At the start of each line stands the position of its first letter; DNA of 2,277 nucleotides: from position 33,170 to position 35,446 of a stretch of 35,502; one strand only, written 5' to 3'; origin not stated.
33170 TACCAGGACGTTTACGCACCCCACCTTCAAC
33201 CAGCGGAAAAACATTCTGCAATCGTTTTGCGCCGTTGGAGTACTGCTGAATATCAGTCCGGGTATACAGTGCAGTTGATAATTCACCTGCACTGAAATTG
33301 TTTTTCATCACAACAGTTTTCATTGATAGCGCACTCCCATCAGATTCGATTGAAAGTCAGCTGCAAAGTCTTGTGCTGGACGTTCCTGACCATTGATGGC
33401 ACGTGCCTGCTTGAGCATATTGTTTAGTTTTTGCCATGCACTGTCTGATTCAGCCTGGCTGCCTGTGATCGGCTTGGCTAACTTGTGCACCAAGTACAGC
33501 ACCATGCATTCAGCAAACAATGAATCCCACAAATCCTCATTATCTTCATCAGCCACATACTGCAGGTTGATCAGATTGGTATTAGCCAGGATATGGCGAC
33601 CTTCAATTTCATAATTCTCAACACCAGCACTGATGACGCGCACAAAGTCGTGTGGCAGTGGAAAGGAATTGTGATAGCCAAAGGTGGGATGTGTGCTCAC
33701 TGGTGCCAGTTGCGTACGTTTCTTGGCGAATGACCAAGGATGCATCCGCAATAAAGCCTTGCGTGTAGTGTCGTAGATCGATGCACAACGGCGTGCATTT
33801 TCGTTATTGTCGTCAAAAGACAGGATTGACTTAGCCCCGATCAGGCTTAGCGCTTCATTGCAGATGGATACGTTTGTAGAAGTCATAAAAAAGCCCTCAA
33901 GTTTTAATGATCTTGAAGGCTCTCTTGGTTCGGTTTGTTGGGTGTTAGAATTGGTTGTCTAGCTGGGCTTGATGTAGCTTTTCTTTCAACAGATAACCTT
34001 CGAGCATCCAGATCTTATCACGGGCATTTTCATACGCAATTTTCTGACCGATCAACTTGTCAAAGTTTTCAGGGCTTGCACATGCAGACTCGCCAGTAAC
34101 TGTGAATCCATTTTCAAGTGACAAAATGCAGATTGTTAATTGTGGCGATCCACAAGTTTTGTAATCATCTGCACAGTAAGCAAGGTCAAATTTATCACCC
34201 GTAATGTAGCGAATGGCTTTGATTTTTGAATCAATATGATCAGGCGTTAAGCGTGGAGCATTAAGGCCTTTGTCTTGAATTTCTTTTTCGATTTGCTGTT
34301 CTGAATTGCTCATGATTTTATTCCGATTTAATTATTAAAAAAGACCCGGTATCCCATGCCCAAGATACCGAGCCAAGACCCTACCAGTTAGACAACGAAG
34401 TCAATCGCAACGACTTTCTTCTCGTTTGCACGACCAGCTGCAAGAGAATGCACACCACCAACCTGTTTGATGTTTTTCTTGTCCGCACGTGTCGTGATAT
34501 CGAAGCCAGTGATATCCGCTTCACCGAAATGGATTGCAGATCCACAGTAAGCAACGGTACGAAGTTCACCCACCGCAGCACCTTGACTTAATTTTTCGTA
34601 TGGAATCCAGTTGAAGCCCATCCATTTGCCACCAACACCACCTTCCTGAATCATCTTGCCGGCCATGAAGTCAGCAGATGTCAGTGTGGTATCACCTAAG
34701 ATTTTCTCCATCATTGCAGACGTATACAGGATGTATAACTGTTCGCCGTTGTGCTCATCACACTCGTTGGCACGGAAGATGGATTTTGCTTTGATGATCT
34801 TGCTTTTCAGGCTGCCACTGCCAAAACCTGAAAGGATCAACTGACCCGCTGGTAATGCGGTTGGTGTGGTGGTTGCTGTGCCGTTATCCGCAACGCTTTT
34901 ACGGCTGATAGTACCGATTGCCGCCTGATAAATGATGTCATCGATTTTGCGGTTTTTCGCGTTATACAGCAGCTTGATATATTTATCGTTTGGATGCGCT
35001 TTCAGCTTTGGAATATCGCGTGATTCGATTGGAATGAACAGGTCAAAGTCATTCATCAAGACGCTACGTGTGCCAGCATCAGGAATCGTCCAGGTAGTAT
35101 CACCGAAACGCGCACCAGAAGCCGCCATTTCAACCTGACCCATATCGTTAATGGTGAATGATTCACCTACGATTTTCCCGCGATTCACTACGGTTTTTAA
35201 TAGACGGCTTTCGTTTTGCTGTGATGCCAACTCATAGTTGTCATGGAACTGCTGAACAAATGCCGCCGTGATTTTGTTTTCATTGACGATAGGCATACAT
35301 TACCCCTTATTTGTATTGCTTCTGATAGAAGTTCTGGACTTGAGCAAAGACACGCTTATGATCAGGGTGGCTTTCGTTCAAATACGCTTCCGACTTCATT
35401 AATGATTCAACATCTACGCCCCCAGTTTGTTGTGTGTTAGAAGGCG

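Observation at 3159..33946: Six copies of a post-stop C/A-rich box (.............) coupled to variable terminator hairpins, always in the sense orientation of the local operon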

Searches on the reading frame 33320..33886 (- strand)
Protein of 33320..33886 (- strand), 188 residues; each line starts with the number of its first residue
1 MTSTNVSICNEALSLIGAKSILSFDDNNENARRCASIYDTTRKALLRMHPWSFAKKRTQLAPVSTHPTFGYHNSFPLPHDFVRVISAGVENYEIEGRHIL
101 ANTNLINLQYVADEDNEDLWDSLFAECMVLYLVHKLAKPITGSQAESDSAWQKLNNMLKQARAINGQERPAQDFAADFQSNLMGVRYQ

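Call 10: search_protein_families(library=phrogs, proteins=[window:33320-33886:-])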
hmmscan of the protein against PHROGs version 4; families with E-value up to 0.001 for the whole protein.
window:33320-33886:- (188 aa): 2 families
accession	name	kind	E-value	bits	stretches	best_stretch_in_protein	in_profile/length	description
phrog_394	-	tail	3.8e-57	193.9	1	3-186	2-188/190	tail protein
phrog_9239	-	tail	2.5e-14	53.6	1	5-148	4-153/741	tail tubular protein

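Call 25: find_related_loci(query=window:33323-33886:-, collection=viral_contigs, flank=10000)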
Query window:33323-33886:- (188 aa) in viral_contigs; peptide patterns used: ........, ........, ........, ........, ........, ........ (x = any residue, [..] = any of these).
50 stretches matched a pattern; 44 encode a relative of the query (tblastn E <= 1e-3); 44 distinct loci.
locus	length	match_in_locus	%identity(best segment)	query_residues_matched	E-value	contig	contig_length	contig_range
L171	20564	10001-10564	94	1-188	3e-123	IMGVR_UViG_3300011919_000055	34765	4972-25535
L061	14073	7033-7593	93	1-187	2e-121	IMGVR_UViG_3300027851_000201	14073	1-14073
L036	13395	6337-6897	87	1-187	1e-114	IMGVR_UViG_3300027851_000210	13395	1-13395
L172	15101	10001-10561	85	1-187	2e-113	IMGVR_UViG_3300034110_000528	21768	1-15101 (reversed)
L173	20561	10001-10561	85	1-187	8e-113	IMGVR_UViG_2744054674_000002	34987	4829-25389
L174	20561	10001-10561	83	1-187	2e-109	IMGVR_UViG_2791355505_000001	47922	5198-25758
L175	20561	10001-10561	80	1-187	7e-106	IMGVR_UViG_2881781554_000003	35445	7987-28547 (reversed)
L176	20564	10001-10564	79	1-188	8e-106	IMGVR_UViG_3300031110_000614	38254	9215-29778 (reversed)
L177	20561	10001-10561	81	1-187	4e-106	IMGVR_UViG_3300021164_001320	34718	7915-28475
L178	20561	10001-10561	80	1-187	1e-105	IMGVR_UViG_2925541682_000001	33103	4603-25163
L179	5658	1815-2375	80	1-187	2e-105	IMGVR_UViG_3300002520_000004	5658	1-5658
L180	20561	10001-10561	79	1-187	2e-105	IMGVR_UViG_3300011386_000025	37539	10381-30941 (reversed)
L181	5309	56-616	80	1-187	4e-105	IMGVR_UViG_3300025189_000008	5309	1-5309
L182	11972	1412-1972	79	1-187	8e-105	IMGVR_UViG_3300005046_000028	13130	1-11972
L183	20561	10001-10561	80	1-187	5e-105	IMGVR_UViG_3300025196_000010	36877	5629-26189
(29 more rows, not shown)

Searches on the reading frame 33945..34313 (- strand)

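Call 10: search_protein_families(library=phrogs, proteins=[window:33945-34313:-])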
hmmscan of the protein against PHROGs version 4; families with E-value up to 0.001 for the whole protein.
window:33945-34313:- (122 aa): 6 families
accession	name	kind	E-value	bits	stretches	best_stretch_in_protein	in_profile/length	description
phrog_322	-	unknown function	4.4e-50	172.3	1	3-120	6-110/239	-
phrog_3934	-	unknown function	1.2e-30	107.9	1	5-119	7-106/336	-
phrog_16684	-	unknown function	6.3e-29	100.9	1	58-115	20-77/78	-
phrog_37939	-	unknown function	5.3e-16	59.8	1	1-109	1-101/308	-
phrog_9467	-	unknown function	2.2e-12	47.9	1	58-112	96-150/155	-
phrog_4435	-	unknown function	1.1e-11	46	1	21-108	8-84/252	-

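Call 14: search_protein_families(library=pfam, proteins=[window:33945-34313:-], max_evalue=0.01)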
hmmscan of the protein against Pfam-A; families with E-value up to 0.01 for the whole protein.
window:33945-34313:- (122 aa): 1 family
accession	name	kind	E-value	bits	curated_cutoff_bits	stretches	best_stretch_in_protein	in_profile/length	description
PF13876.11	Phage_gp49_66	-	2.3e-29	102.1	27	1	22-113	1-82/82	Phage protein (N4 Gp49/phage Sf6 gene 66) family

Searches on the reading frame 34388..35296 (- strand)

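Call 12: search_protein_families(library=phrogs, proteins=[window:34388-35296:-])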
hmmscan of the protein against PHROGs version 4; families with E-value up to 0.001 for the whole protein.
window:34388-35296:- (302 aa): 2 families
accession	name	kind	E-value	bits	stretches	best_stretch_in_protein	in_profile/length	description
phrog_3437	-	head and packaging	4.6e-113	378.3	1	5-301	3-292/294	major head protein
phrog_267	-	head and packaging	8.6e-05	22.8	1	154-271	180-266/410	major head protein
